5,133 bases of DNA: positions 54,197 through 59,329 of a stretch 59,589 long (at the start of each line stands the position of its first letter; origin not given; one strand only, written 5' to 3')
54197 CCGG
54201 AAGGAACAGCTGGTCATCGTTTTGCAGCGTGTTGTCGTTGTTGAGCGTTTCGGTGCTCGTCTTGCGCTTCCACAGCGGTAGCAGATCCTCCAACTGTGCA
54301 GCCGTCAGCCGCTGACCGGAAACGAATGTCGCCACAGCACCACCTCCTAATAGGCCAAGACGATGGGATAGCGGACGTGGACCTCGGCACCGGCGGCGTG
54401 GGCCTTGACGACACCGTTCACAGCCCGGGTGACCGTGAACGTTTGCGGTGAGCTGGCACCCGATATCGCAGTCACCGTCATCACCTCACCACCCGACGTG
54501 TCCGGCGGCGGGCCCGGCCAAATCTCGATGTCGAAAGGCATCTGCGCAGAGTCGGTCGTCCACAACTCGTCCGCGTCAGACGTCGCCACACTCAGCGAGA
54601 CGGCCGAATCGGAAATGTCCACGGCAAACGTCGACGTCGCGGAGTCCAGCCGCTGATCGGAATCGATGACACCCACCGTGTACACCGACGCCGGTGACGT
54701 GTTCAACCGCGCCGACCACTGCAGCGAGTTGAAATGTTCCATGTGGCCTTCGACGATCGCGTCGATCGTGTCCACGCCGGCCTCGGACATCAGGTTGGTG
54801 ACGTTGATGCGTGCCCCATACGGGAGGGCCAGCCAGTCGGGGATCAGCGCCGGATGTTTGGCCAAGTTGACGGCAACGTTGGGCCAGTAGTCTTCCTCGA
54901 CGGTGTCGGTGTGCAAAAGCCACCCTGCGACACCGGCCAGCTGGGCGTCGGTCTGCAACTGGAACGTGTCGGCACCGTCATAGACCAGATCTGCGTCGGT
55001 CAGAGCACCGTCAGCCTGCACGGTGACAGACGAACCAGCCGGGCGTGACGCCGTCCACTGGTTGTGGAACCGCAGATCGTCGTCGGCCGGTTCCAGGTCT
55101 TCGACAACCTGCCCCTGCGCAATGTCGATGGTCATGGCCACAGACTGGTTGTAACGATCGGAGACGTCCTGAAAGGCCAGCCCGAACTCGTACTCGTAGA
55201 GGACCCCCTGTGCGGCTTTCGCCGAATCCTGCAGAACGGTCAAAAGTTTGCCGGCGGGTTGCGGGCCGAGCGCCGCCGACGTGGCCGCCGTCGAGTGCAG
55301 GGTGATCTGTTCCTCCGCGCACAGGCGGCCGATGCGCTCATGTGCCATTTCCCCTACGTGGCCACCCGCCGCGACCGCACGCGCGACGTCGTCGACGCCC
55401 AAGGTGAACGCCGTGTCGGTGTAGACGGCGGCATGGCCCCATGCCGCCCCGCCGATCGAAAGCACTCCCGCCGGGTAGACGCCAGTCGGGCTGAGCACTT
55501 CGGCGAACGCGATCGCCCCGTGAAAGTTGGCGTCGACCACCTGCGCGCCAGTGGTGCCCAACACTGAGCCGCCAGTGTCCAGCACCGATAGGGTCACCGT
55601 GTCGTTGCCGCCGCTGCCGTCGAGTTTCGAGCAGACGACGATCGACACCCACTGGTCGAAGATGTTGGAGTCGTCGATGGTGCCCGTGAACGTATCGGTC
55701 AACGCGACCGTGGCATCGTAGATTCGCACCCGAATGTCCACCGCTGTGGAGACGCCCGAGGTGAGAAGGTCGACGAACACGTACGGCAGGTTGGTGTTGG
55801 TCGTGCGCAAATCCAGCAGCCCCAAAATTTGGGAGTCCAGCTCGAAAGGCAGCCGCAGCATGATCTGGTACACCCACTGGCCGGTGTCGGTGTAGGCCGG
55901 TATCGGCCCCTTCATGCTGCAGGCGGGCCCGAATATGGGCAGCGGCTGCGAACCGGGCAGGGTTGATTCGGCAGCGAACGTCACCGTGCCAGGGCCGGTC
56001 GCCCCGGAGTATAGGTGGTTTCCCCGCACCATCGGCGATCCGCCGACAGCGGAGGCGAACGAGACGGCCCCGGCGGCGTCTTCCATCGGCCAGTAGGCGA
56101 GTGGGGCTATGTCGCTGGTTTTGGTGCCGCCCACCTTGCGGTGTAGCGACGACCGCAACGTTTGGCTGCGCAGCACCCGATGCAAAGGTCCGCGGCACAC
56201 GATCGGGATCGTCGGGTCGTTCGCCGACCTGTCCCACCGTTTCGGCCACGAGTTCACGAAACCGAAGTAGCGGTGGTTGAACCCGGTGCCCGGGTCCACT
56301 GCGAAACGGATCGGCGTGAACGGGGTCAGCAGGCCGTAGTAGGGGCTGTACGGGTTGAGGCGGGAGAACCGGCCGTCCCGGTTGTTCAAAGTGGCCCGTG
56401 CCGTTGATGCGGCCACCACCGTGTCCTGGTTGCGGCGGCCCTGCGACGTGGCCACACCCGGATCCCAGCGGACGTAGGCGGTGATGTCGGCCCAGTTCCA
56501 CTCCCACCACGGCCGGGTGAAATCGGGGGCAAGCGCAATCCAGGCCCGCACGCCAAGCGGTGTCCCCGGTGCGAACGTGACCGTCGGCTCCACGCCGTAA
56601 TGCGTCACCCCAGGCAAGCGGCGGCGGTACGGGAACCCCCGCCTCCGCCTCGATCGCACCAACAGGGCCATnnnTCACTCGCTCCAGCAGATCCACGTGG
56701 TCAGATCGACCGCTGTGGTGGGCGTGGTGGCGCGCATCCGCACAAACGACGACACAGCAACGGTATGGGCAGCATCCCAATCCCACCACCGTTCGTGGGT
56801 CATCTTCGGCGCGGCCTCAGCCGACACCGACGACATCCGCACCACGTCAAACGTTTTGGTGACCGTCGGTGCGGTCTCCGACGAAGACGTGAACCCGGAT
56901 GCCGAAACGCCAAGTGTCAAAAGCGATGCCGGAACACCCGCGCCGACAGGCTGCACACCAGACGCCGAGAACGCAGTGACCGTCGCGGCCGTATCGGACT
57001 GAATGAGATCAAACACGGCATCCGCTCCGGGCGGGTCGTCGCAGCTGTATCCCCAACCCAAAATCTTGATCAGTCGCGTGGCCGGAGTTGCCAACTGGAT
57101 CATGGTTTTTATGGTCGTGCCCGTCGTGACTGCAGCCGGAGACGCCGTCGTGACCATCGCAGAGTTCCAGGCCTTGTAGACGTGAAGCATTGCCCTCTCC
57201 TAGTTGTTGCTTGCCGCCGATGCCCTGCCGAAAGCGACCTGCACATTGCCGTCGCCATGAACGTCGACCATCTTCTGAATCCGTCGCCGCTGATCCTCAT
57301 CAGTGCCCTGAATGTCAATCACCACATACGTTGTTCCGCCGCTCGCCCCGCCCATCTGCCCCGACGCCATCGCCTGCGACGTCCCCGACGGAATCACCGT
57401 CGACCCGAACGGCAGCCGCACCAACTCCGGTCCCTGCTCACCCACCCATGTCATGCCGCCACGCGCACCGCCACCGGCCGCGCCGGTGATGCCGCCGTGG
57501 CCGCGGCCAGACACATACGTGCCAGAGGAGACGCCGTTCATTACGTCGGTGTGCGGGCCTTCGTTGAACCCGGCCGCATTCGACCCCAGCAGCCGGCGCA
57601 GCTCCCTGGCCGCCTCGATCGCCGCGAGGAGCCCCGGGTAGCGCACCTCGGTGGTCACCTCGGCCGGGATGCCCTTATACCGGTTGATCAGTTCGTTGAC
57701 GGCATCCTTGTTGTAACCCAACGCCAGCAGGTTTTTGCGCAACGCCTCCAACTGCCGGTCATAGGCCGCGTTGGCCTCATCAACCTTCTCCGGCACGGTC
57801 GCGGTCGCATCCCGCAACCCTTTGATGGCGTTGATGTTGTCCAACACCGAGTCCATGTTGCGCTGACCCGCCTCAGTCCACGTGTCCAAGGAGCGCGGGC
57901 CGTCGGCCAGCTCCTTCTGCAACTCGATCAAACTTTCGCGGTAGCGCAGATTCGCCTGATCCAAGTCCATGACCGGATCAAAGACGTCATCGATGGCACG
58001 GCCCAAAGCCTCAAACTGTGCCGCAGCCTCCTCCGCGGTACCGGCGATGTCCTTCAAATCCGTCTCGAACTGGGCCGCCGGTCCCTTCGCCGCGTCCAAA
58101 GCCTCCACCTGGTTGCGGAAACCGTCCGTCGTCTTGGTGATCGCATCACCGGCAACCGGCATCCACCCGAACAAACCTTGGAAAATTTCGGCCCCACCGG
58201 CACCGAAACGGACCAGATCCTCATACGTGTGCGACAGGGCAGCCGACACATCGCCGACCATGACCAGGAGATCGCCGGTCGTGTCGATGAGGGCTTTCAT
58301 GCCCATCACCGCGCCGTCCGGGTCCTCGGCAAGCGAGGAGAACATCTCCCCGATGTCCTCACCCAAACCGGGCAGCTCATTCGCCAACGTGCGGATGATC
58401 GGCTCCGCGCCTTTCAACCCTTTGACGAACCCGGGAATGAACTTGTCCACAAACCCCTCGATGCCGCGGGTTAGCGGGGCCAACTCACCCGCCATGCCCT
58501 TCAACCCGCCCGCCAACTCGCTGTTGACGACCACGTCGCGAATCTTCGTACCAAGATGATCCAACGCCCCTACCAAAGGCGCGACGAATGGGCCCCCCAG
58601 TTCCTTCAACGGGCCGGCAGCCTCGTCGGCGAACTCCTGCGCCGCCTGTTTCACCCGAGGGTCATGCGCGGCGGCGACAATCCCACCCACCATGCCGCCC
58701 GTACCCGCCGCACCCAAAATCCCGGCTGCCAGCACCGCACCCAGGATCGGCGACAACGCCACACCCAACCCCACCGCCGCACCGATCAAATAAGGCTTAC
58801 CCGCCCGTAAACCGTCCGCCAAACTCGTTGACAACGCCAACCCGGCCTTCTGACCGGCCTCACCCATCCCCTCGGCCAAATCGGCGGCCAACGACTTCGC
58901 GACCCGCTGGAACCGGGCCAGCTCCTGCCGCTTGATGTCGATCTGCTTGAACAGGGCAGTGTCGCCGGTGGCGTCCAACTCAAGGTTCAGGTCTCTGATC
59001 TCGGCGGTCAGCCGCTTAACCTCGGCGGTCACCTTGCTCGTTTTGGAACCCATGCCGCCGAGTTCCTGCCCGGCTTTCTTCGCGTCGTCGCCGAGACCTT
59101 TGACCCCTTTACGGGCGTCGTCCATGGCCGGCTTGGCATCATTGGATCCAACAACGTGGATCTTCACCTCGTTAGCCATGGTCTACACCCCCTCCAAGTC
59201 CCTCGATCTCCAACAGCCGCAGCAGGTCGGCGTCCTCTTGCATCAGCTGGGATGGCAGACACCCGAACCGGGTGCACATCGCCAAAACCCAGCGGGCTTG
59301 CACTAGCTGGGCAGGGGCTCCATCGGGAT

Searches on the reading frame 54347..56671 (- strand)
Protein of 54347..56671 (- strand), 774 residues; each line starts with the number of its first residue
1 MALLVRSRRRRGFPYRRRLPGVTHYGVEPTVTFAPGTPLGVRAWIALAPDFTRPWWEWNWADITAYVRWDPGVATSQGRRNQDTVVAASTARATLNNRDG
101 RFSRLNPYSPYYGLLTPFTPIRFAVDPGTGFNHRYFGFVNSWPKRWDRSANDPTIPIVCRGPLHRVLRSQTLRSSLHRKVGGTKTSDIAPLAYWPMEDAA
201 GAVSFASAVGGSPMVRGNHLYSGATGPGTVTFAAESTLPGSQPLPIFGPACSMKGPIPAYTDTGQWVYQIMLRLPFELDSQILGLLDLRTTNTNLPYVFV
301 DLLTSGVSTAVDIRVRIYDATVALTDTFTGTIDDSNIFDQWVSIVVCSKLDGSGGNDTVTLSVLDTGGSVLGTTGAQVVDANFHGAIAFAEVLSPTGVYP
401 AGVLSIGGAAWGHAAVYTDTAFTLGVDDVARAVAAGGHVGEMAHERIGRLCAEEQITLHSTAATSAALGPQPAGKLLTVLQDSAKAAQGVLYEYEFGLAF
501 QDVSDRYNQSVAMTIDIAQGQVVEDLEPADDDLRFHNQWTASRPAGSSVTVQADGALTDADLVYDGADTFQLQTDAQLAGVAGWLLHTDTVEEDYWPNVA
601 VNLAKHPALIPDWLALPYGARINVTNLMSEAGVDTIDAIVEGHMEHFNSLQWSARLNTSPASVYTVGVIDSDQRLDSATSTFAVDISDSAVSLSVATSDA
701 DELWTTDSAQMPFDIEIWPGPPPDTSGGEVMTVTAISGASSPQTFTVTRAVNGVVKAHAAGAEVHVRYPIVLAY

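Call 47: search_protein_families(library=phrogs, proteins=[window:54347-56671:-], max_evalue=0.00001)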
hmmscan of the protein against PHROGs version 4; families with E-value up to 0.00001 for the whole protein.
window:54347-56671:- (774 aa): 2 families
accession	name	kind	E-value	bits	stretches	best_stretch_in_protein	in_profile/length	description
phrog_5313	-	unknown function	3.8e-144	483.2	2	129-773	435-1051/1052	-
phrog_24476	-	other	5e-29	101.7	1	512-676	430-602/1066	phosphodiesterase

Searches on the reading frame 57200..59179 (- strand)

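Call 47: search_protein_families(library=phrogs, proteins=[window:57200-59179:-], max_evalue=0.00001)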
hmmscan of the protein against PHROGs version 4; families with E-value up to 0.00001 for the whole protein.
window:57200-59179:- (659 aa): 1 family
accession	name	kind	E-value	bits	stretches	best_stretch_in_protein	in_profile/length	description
phrog_34159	-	unknown function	2.5e-32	113.3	1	4-470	6-470/677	-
